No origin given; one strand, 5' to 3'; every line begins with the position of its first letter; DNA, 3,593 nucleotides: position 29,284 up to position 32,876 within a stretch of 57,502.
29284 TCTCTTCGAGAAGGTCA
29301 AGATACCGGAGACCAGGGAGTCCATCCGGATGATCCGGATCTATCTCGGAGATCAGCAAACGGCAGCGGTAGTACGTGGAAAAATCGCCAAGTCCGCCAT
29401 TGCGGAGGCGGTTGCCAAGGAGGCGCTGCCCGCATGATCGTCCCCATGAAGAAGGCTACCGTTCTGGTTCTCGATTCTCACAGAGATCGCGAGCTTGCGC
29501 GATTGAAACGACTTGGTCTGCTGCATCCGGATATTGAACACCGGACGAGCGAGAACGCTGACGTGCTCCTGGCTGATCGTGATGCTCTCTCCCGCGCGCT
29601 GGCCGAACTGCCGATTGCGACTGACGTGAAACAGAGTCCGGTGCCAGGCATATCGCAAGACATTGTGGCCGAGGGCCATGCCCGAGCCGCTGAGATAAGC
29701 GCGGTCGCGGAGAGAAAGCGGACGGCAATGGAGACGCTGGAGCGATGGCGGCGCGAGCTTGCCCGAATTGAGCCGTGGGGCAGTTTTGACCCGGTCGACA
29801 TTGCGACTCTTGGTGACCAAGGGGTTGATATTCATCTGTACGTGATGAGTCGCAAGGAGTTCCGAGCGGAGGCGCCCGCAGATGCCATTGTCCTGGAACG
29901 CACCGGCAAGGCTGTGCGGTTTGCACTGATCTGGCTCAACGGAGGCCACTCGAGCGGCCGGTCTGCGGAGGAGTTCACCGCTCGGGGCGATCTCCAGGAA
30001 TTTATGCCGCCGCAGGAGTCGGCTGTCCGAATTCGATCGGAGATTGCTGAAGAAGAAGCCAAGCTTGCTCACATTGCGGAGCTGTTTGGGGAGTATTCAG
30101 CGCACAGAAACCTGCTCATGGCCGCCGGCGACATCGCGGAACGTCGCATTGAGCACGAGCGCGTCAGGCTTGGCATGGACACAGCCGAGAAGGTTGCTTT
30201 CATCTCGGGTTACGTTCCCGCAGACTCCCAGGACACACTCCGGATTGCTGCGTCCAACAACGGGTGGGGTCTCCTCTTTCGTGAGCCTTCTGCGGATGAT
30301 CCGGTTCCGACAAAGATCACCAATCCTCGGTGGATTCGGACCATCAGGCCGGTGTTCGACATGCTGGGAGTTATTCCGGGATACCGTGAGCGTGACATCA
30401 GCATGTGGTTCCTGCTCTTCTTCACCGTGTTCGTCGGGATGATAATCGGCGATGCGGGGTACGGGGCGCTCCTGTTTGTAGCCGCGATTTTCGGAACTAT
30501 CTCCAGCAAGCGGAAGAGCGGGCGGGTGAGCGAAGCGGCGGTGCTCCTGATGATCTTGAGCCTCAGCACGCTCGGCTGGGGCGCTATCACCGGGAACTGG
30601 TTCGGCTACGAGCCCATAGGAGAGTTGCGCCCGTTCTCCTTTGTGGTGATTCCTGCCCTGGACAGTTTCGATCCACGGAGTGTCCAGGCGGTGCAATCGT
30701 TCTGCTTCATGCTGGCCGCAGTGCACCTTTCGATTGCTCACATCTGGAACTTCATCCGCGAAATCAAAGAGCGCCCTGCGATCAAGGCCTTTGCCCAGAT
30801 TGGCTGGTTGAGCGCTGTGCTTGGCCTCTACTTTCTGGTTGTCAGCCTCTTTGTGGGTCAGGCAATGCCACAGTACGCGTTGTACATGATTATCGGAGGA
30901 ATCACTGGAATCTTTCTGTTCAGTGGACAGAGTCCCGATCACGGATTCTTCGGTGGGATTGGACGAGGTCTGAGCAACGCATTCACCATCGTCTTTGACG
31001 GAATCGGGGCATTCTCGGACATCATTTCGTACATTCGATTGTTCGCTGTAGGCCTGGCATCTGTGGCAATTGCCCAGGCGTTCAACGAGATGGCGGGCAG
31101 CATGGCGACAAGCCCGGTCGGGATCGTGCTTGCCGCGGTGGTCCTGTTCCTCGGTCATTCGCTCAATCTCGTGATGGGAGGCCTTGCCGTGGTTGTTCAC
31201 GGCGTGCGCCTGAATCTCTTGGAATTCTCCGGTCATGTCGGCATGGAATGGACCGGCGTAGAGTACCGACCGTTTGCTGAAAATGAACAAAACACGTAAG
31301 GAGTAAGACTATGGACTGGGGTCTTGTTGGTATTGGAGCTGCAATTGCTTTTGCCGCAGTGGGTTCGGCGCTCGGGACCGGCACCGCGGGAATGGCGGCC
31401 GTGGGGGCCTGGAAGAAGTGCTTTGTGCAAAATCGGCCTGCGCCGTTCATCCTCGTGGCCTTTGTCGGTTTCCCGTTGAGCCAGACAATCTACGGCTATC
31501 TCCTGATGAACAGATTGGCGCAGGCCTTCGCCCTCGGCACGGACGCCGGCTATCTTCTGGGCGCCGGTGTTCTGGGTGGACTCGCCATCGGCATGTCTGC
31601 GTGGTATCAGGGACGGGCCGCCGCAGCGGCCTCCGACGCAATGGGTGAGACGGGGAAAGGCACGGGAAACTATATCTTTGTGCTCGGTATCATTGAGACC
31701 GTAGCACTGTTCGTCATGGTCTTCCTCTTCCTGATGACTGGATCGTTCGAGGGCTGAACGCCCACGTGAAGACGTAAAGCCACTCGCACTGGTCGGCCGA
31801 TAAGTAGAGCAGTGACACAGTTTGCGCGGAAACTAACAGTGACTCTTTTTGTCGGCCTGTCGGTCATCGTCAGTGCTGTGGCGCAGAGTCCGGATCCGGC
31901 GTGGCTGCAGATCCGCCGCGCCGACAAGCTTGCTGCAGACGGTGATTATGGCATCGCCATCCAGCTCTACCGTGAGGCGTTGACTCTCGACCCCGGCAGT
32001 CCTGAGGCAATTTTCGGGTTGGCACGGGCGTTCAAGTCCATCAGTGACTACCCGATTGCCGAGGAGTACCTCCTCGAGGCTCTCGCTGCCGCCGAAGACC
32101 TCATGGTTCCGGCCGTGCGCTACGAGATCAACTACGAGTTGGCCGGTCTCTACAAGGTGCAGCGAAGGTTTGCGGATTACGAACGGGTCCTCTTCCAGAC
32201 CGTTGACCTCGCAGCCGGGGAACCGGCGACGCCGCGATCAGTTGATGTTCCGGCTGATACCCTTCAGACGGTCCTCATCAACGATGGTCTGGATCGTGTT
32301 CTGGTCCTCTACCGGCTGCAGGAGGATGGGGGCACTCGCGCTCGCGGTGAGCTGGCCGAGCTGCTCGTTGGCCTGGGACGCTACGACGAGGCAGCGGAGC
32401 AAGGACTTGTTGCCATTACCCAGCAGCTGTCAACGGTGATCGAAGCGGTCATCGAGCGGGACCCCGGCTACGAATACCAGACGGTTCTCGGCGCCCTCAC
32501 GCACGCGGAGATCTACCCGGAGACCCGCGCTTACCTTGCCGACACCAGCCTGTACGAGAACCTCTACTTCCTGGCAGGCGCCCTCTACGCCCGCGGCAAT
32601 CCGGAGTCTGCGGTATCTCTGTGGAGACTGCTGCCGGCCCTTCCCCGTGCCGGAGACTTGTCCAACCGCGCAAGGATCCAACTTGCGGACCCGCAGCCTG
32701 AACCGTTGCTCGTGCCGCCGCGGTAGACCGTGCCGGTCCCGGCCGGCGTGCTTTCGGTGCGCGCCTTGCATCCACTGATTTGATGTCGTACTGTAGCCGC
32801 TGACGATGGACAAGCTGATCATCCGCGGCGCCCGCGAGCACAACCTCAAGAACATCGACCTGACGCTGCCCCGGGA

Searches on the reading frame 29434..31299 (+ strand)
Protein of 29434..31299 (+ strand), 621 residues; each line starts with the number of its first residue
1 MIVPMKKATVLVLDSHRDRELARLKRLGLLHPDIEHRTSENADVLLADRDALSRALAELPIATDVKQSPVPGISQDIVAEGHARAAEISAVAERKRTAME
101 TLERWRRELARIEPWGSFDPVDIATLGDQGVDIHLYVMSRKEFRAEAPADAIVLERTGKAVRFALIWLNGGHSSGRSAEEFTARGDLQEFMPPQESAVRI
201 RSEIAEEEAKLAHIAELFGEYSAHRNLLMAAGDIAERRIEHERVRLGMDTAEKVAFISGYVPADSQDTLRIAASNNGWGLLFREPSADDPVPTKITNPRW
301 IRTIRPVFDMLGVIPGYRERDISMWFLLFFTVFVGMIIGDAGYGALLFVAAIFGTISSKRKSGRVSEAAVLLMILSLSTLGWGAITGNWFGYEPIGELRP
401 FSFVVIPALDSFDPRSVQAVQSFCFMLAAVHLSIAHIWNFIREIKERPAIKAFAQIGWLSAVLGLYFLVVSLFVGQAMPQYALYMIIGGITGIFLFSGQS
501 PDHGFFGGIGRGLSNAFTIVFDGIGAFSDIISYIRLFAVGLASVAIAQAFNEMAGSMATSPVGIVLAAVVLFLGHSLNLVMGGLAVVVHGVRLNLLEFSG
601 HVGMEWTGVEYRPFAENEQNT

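Call 62: search_protein_families(library=pfam, proteins=[window:29434-31299:+], max_evalue=0.00001)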
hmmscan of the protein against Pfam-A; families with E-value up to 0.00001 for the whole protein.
window:29434-31299:+ (621 aa): 1 family
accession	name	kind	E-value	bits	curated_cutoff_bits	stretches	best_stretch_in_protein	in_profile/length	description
PF01496.24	V_ATPase_I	-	1.2e-07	30.5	30.7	0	524-614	716-813/815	V-type ATPase 116kDa subunit family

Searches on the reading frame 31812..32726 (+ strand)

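Call 62: search_protein_families(library=pfam, proteins=[window:31812-32726:+], max_evalue=0.00001)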
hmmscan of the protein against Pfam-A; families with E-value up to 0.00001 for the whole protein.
window:31812-32726:+ (304 aa): 8 families
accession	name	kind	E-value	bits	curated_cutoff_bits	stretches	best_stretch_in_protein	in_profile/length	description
PF14559.12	TPR_19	-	2.5e-11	44.2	25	1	40-96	1-57/68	Tetratricopeptide repeat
PF13428.12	TPR_14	-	4.6e-08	33.4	23.5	1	31-73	2-44/44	Tetratricopeptide repeat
PF07719.23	TPR_2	-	3e-07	30.5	27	0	33-62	4-33/34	Tetratricopeptide repeat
PF13424.12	TPR_12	-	3.6e-07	30.7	30.1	0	33-95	6-76/77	Tetratricopeptide repeat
PF00515.34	TPR_1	-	8.4e-07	29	27.8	0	35-62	6-33/34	Tetratricopeptide repeat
PF13432.12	TPR_16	-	1.3e-06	29.2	32.7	0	36-95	3-62/65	Tetratricopeptide repeat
PF13176.12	TPR_7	-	4.2e-06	26.9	27.9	0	42-65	11-36/36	Tetratricopeptide repeat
PF13431.12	TPR_17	-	4.8e-06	26.9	24.4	0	52-84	1-33/34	Tetratricopeptide repeat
